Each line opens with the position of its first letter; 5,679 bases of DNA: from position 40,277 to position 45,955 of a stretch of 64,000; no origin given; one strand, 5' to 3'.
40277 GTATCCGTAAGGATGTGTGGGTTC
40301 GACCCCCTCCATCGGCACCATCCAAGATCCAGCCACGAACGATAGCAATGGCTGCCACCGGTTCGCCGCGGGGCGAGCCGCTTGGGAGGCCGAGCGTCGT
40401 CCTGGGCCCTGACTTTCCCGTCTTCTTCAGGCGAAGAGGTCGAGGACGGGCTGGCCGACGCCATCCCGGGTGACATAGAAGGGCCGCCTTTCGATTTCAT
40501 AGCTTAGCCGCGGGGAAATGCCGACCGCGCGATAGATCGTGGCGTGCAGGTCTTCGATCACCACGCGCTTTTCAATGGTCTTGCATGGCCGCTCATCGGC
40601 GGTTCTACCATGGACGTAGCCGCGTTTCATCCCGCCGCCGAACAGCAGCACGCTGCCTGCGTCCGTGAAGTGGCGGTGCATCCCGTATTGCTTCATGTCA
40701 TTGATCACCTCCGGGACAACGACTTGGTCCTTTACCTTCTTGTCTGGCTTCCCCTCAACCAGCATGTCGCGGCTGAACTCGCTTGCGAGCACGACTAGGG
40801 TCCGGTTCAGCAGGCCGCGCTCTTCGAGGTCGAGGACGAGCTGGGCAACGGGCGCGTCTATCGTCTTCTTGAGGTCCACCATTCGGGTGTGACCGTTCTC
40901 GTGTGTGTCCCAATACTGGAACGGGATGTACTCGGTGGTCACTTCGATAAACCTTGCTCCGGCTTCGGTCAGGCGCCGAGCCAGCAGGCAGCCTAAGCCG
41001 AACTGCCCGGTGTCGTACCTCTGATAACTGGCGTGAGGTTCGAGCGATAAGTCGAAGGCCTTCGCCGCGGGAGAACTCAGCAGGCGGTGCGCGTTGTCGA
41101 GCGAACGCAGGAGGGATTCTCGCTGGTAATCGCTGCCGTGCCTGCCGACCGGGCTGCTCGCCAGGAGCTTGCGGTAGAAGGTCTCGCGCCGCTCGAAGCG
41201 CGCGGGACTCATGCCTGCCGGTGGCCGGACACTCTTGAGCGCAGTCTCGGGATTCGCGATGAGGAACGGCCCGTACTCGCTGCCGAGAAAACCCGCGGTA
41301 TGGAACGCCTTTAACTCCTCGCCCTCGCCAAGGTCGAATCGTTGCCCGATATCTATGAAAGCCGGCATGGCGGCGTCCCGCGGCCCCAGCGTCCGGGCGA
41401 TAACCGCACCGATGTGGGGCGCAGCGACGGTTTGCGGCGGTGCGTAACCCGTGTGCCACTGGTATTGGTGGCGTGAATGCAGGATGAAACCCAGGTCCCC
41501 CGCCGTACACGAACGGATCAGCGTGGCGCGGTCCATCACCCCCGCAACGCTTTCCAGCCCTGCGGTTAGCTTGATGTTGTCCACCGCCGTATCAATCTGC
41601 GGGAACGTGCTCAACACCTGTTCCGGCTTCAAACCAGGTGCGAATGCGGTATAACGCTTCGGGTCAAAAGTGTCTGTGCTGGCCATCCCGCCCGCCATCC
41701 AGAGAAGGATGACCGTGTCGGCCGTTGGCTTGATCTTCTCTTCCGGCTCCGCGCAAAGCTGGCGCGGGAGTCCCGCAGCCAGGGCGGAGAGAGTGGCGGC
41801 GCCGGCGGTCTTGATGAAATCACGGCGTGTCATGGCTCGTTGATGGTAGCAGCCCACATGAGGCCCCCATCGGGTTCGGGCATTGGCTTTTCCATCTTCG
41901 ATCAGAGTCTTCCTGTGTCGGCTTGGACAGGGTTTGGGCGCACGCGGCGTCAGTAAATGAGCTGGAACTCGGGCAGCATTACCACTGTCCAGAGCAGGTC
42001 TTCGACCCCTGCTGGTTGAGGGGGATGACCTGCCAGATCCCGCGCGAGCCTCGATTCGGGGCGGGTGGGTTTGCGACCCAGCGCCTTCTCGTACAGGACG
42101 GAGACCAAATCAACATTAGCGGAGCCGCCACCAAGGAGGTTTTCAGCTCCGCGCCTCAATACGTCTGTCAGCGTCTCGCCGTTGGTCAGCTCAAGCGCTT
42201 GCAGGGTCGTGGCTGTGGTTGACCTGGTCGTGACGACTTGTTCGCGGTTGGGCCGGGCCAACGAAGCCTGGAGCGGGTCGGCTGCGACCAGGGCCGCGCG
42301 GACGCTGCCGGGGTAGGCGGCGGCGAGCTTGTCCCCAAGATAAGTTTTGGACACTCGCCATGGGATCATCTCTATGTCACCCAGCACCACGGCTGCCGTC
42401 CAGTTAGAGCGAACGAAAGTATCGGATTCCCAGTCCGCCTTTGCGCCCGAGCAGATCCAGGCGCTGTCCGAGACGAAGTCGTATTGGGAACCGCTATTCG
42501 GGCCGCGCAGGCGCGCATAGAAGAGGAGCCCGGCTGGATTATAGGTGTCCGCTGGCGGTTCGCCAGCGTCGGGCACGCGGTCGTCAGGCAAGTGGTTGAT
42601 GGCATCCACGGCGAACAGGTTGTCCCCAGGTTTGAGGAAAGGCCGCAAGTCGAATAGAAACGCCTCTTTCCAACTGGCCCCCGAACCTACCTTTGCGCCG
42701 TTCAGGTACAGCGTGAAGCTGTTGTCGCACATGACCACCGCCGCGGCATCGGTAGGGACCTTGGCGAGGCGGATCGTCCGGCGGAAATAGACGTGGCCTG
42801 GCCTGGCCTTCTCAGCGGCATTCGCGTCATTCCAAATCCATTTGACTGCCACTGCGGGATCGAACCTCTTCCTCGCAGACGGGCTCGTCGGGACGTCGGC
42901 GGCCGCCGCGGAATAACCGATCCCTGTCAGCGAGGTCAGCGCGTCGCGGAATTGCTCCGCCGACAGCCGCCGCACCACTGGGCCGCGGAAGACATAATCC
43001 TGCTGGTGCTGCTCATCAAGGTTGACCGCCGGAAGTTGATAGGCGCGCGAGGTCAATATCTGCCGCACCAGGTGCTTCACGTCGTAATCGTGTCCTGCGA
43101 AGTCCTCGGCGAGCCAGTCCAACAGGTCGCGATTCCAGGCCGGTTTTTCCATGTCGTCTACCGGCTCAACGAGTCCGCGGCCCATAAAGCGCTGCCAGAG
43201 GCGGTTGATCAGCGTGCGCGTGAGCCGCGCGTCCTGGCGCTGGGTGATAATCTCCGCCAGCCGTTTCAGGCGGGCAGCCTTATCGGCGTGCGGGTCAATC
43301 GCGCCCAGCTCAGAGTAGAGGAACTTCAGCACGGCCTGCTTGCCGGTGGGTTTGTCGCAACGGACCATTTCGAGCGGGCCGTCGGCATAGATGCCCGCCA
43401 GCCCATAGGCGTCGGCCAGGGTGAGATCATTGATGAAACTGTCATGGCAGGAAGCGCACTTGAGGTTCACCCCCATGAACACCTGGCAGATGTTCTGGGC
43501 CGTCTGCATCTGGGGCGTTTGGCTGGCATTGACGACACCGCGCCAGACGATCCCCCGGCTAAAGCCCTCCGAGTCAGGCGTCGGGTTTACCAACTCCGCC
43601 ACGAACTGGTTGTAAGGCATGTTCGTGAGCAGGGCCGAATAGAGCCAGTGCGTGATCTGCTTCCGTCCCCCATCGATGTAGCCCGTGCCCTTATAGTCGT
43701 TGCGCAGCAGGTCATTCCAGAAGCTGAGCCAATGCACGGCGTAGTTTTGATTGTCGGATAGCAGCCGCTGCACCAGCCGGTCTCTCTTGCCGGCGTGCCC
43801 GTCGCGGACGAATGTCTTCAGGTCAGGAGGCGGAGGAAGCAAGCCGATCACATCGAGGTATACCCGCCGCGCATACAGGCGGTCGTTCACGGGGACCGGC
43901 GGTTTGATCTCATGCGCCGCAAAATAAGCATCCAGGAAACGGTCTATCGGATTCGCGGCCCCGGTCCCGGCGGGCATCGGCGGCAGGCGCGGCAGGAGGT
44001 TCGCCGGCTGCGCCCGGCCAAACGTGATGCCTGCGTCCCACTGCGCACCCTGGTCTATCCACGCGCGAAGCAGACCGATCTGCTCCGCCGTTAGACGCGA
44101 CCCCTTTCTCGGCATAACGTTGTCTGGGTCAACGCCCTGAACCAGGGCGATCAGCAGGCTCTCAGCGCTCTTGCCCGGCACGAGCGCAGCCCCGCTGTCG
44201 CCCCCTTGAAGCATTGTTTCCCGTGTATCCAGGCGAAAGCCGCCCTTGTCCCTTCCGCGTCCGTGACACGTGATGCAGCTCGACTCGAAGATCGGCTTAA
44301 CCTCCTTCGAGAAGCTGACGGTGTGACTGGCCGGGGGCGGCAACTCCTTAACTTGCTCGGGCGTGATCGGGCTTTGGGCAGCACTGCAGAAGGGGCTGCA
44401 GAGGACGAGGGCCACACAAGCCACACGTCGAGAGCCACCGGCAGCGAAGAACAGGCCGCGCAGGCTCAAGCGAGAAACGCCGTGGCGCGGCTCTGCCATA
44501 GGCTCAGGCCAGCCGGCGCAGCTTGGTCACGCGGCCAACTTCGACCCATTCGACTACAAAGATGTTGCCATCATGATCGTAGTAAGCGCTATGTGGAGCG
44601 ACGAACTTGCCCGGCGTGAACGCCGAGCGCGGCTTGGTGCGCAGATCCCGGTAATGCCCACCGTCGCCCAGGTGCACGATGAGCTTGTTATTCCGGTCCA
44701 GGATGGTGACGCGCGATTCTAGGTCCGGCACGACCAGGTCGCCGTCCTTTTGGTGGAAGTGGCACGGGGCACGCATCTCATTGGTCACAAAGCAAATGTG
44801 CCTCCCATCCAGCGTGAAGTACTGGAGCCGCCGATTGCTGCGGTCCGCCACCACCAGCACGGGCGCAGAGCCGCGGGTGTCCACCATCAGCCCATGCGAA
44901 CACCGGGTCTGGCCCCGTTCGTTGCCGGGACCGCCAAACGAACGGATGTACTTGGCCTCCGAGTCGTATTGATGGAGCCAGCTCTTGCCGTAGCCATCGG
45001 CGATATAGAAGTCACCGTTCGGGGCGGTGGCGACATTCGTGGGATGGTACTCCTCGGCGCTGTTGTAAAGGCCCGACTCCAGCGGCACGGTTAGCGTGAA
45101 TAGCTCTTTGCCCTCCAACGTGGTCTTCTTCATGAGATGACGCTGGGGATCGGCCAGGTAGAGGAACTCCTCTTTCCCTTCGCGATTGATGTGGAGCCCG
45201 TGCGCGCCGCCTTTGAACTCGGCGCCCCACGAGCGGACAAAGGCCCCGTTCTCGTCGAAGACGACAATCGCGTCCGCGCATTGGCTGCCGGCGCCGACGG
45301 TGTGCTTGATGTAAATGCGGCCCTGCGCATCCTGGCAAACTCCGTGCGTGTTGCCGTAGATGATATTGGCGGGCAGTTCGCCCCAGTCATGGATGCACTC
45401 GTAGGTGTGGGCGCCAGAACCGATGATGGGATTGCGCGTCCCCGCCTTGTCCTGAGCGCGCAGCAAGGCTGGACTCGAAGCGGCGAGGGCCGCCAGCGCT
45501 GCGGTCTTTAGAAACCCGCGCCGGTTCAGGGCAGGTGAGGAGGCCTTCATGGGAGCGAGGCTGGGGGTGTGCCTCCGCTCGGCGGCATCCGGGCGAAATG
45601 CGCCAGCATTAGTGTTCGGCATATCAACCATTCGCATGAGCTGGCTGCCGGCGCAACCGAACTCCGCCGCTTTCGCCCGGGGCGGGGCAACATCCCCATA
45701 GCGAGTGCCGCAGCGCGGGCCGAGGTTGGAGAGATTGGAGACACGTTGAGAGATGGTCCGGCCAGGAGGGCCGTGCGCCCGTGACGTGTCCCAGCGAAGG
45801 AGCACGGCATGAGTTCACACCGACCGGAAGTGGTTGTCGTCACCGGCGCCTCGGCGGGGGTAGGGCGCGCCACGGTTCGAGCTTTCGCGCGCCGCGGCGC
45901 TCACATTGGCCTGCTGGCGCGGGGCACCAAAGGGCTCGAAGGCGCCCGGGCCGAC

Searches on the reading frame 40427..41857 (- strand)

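Call 11: search_protein_families(library=pfam, proteins=[window:40427-41857:-], max_evalue=0.001)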
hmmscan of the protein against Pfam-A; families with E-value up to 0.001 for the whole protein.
window:40427-41857:- (476 aa): 1 family
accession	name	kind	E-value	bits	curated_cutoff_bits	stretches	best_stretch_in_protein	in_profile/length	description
PF07394.17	DUF1501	-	1.6e-69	235.4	27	1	47-473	2-388/390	Protein of unknown function (DUF1501)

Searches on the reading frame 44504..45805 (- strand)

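Call 11: search_protein_families(library=pfam, proteins=[window:44504-45805:-], max_evalue=0.001)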
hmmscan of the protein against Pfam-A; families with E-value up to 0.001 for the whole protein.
window:44504-45805:- (433 aa): 1 family
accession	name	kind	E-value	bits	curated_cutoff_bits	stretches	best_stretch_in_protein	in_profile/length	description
PF01436.27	NHL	-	3.7e-06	27.1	20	0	254-280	3-28/28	NHL repeat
